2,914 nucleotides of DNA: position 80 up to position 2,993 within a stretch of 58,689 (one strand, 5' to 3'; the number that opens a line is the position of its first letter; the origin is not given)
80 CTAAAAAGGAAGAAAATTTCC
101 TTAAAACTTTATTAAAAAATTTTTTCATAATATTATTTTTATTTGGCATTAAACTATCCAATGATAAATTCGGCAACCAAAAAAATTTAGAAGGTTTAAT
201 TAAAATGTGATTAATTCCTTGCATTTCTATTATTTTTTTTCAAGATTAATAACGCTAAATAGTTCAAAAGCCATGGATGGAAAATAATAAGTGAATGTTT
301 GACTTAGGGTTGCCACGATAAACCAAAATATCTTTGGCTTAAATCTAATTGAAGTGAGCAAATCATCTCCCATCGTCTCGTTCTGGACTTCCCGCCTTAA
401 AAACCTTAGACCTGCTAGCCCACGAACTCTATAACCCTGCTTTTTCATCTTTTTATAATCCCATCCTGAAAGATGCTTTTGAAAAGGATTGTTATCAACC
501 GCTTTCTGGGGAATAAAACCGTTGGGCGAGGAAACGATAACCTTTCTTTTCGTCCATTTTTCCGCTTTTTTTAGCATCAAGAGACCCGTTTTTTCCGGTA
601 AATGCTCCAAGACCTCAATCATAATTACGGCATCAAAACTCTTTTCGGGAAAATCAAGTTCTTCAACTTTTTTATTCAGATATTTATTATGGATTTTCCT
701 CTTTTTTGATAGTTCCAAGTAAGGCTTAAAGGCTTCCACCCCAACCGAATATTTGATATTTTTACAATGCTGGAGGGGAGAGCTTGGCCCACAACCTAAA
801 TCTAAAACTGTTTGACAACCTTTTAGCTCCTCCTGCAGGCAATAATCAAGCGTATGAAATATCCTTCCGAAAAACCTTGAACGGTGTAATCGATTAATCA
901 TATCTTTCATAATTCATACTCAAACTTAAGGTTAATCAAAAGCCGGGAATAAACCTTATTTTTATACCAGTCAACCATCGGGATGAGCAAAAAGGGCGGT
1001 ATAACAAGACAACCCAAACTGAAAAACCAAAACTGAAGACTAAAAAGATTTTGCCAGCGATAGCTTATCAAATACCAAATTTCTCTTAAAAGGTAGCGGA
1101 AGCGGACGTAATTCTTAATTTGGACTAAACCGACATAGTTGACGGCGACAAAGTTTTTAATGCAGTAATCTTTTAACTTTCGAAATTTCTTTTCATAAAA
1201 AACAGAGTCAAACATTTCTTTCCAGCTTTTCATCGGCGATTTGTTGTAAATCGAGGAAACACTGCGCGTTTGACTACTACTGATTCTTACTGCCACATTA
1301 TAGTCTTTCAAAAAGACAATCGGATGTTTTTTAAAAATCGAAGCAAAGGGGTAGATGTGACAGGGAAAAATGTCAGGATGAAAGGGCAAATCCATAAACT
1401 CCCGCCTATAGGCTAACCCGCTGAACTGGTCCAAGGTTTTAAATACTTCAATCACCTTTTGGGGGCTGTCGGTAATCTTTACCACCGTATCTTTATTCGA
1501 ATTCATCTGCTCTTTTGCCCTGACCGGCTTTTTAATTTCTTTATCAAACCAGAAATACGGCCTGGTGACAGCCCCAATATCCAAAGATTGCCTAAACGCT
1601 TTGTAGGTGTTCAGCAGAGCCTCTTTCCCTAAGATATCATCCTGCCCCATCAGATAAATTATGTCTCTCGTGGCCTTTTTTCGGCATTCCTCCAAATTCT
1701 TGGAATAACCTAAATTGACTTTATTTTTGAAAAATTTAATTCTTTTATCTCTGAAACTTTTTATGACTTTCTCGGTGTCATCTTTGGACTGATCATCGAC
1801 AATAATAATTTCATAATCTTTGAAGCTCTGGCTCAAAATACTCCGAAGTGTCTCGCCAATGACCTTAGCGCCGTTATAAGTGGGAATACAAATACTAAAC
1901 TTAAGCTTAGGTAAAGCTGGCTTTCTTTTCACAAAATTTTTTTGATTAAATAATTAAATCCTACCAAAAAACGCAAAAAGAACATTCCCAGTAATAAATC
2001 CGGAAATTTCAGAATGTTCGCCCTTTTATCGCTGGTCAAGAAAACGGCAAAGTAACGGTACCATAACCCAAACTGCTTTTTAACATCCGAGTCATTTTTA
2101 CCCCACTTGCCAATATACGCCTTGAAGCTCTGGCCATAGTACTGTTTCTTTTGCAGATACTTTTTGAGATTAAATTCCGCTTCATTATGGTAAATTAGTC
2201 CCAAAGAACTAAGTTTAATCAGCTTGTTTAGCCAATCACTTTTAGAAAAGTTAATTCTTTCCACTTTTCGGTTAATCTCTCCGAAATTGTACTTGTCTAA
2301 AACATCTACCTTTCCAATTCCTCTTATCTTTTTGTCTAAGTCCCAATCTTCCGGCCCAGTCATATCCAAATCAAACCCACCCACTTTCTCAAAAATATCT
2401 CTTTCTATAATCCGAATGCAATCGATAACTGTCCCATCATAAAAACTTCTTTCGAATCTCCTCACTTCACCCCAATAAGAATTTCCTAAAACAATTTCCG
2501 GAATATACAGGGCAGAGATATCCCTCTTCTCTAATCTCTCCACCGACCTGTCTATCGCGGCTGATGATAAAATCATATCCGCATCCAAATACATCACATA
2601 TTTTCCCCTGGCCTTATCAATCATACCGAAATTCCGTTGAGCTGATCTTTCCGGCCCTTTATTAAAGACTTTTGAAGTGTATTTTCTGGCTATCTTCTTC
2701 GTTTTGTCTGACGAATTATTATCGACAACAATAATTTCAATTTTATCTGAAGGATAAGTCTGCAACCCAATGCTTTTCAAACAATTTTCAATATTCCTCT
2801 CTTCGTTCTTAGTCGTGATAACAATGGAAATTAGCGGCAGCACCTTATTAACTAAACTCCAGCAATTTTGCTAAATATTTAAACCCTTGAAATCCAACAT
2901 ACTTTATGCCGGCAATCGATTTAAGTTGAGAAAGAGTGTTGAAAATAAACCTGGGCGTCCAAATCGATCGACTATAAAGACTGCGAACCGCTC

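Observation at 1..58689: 58-kb one-strand glycosylation super-locus with 24 GT-C-like membrane proteins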

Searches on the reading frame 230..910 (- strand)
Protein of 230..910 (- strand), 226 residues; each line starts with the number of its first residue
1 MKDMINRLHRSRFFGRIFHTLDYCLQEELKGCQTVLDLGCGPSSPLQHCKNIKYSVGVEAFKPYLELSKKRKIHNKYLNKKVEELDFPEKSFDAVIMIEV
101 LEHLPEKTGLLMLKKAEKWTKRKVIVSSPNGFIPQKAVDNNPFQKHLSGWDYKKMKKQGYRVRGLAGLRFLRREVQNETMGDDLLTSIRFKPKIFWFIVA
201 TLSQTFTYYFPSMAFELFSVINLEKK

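Call 4: search_protein_families(library=pfam, proteins=[window:230-910:-], max_evalue=0.01)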
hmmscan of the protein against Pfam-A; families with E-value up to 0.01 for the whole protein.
window:230-910:- (226 aa): 6 families
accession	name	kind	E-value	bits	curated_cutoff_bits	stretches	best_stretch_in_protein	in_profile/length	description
PF08241.18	Methyltransf_11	-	2.8e-11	44.3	21.2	1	36-109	1-78/95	Methyltransferase domain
PF13649.12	Methyltransf_25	-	4e-09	37.5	27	1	35-121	1-94/97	Methyltransferase domain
PF13489.12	Methyltransf_23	-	3.3e-08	33.9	27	1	14-111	6-101/164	Methyltransferase domain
PF08242.18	Methyltransf_12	-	6.6e-07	30.4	30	1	36-111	1-85/98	Methyltransferase domain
PF13847.12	Methyltransf_31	-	3.3e-05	24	27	1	33-130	5-113/145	Methyltransferase domain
PF07021.18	MetW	-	0.00092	19.3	21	1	26-130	8-111/193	Methionine biosynthesis protein MetW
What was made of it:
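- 230..910 (-): g01, SAM-dependent methyltransferase. Pfam Methyltransf_11 at 44 bits (call 4).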

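Call 11: find_encoding_contigs(protein=window:230-910:-, flank=10000, max_places=4)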
Protein window:230-910:- (226 aa): 5 contigs read that carry it; 4 places shown.
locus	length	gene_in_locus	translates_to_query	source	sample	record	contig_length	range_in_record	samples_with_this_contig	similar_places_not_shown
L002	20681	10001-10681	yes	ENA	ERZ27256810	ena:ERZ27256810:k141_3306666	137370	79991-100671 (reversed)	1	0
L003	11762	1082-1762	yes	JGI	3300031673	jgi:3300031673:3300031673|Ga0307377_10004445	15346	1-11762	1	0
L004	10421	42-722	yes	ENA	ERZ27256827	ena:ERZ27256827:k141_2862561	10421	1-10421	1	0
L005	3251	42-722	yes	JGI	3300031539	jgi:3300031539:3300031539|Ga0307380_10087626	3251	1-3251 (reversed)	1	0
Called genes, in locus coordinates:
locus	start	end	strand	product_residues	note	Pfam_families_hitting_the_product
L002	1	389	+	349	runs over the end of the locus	PF13439:Glyco_transf_4, PF00534:Glycos_transf_1, PF20706:GT4-conflict, PF13692:Glyco_trans_1_4, PF13524:Glyco_trans_1_2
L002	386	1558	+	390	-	PF04188:Mannosyl_trans2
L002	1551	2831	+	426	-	PF01943:Polysacc_synt, PF13440:Polysacc_synt_3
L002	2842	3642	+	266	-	PF13641:Glyco_tranf_2_3 (faint), PF00535:Glycos_transf_2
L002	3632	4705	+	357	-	PF00535:Glycos_transf_2, PF10111:Glyco_tranf_2_2 (weak), PF13632:Glyco_trans_2_3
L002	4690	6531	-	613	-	PF07719:TPR_2 (weak), PF13414:TPR_11, PF13424:TPR_12, PF14559:TPR_19 (weak), PF00515:TPR_1, PF07719:TPR_2 (weak), PF13181:TPR_8 (weak), PF14559:TPR_19, +12 more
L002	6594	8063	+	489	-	PF02310:B12-binding (weak), PF04055:Radical_SAM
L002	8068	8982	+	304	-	PF00535:Glycos_transf_2, PF10111:Glyco_tranf_2_2 (weak), PF13641:Glyco_tranf_2_3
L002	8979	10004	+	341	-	PF13641:Glyco_tranf_2_3, PF00535:Glycos_transf_2, PF10111:Glyco_tranf_2_2 (weak)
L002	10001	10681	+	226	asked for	PF13489:Methyltransf_23, PF13847:Methyltransf_31 (weak), PF08241:Methyltransf_11, PF08242:Methyltransf_12 (weak), PF13649:Methyltransf_25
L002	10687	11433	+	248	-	PF13489:Methyltransf_23 (weak)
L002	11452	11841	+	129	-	-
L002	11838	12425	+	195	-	PF25084:LbH_EIF2B (faint), PF00132:Hexapep, PF14602:Hexapep_2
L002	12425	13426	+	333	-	PF01073:3Beta_HSD, PF01370:Epimerase, PF02719:Polysacc_synt_2, PF04321:RmlD_sub_bind, PF05368:NmrA (weak), PF13460:NAD_binding_10, PF16363:GDP_Man_Dehyd, PF07993:NAD_binding_4 (weak), +1 more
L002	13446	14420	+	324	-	PF13641:Glyco_tranf_2_3, PF00535:Glycos_transf_2, PF10111:Glyco_tranf_2_2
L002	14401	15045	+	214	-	PF13489:Methyltransf_23, PF07021:MetW, PF13847:Methyltransf_31, PF08241:Methyltransf_11, PF08242:Methyltransf_12, PF13649:Methyltransf_25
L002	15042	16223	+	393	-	PF13439:Glyco_transf_4 (weak), PF20706:GT4-conflict (weak), PF00534:Glycos_transf_1, PF13692:Glyco_trans_1_4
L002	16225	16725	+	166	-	PF13489:Methyltransf_23 (weak), PF08241:Methyltransf_11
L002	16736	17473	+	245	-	PF13489:Methyltransf_23 (weak), PF08241:Methyltransf_11, PF13847:Methyltransf_31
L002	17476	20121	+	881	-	PF11847:GT-C_AftD (faint)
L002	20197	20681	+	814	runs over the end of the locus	-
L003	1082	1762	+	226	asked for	PF13489:Methyltransf_23, PF13847:Methyltransf_31 (weak), PF08241:Methyltransf_11, PF08242:Methyltransf_12 (weak), PF13649:Methyltransf_25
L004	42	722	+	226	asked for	PF13489:Methyltransf_23, PF13847:Methyltransf_31 (weak), PF08241:Methyltransf_11, PF08242:Methyltransf_12 (weak), PF13649:Methyltransf_25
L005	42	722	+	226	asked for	PF13489:Methyltransf_23, PF13847:Methyltransf_31 (weak), PF08241:Methyltransf_11, PF08242:Methyltransf_12 (weak), PF13649:Methyltransf_25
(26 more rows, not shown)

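Call 67: search_protein_families(library=pfam, proteins=[L002:17476-20121:+, L002:11452-11841:+, L002:10687-11433:+], max_evalue=0.01)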
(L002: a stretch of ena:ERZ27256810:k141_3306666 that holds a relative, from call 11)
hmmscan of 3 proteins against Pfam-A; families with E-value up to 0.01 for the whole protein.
L002:17476-20121:+ (881 aa): 1 family
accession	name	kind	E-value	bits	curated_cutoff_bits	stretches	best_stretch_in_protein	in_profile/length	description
PF11847.13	GT-C_AftD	-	1.1e-05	24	26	1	211-473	183-438/661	Alpha-(1->3)-arabinofuranosyltransferase, N-terminal GT-C domain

L002:11452-11841:+ (129 aa): 0 families

L002:10687-11433:+ (248 aa): 4 families
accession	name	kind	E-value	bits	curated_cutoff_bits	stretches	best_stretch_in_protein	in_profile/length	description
PF13489.12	Methyltransf_23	-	4e-06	27.1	27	1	129-202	46-121/164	Methyltransferase domain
PF08241.18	Methyltransf_11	-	2.7e-05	25.1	21.2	1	161-197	59-95/95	Methyltransferase domain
PF13847.12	Methyltransf_31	-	0.00071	19.7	27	1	158-200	67-112/145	Methyltransferase domain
PF08003.17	Methyltransf_9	-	0.0022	17.4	23.8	1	157-216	177-236/315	Protein of unknown function (DUF1698)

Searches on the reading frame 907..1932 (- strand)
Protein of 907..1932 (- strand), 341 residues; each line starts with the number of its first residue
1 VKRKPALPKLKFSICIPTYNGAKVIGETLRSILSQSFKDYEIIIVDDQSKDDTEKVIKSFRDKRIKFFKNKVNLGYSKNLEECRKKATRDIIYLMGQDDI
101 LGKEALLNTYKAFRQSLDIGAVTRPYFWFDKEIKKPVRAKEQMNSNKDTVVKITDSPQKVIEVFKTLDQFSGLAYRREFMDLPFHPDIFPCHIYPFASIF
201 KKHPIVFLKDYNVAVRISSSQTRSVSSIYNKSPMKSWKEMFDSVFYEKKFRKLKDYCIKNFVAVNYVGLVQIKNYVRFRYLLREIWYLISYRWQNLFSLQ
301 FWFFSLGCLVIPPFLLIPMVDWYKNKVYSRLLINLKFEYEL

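Call 4: search_protein_families(library=pfam, proteins=[window:907-1932:-], max_evalue=0.01)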
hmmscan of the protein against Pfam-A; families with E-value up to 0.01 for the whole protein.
window:907-1932:- (341 aa): 3 families
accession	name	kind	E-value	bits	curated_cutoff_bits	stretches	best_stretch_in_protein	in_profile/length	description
PF00535.33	Glycos_transf_2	-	3.1e-27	96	23.3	1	13-137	1-127/168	Glycosyl transferase family 2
PF13641.12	Glyco_tranf_2_3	-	1.3e-14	55.2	27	1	12-128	3-125/230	Glycosyltransferase like family 2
PF10111.15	Glyco_tranf_2_2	-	5.2e-07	29.9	27.3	1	13-146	1-143/276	Glycosyltransferase like family 2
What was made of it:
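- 907..1932 (-): g02, GT2 glycosyltransferase with a C-terminal TM helix. Glycos_transf_2 at 96 bits (call 4).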

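Call 50: search_protein_families(library=ncbifam, proteins=[window:907-1932:-], max_evalue=1e-12)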
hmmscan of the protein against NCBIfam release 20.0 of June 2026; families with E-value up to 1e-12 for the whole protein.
window:907-1932:- (341 aa): 4 families
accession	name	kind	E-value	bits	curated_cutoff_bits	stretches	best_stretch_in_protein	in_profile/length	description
TIGR03937.1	PgaC_IcaA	equivalog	9.2e-18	64.4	422.3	1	11-123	46-160/407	poly-beta-1,6-N-acetyl-D-glucosamine synthase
NF050050.1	ProtGlycPglI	equivalog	4.9e-17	62.2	500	1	11-108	3-103/306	GalNAc(5)-diNAcBac-PP-undecaprenol beta-1,3-glucosyltransferase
NF047683.1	TeichurnBiosyTuaG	equivalog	7e-15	55.3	400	1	11-116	7-113/252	teichuronic acid biosynthesis protein TuaG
NF053739.1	GlytfEpsEBac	equivalog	1.4e-14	53.7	450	1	11-146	2-140/265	glycosyltransferase EpsE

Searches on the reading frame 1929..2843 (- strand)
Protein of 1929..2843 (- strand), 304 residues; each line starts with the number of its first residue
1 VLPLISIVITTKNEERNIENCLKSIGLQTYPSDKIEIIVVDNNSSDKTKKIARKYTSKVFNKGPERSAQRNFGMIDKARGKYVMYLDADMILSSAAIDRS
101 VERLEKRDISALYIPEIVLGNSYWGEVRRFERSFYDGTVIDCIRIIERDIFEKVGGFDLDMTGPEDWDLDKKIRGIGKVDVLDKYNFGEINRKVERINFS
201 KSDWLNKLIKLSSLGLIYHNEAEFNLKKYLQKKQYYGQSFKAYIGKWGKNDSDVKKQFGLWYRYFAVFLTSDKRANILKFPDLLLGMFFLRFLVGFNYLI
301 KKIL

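Call 4: search_protein_families(library=pfam, proteins=[window:1929-2843:-], max_evalue=0.01)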
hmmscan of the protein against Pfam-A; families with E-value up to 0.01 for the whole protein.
window:1929-2843:- (304 aa): 3 families
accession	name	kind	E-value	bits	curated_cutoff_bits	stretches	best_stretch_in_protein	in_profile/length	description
PF00535.33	Glycos_transf_2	-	3.2e-21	76.4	23.3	1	6-124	1-125/168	Glycosyl transferase family 2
PF10111.15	Glyco_tranf_2_2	-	7.4e-09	35.9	27.3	1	6-110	1-112/276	Glycosyltransferase like family 2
PF13641.12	Glyco_tranf_2_3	-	5.7e-07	30.2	27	1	5-111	3-118/230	Glycosyltransferase like family 2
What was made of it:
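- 1929..2843 (-): g03, GT2 glycosyltransferase with a C-terminal TM helix. Glycos_transf_2 at 76 bits (call 4).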

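Call 50: search_protein_families(library=ncbifam, proteins=[window:1929-2843:-], max_evalue=1e-12)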
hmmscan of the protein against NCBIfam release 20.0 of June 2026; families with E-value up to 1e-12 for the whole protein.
window:1929-2843:- (304 aa): 4 families
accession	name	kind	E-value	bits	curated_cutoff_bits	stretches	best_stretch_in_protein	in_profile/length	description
TIGR04283.1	glyco_like_mftF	equivalog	1.2e-22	80.6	182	1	5-211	1-206/221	TIGR04283 family arsenosugar biosynthesis glycosyltransferase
TIGR03965.1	mycofact_glyco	equivalog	1.3e-14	54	280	0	5-132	76-206/467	mycofactocin biosynthesis glycosyltransferase MftF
NF041875.1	EPS_EpsD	equivalog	2.1e-14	53.7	370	0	5-105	1-105/325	exopolysaccharide biosynthesis glycosyltransferase EpsD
TIGR03111.1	glyc2_xrt_Gpos1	hypoth_equivalog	5.4e-14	51.8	363.95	1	2-109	48-162/439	TIGR03111 family XrtG-associated glycosyltransferase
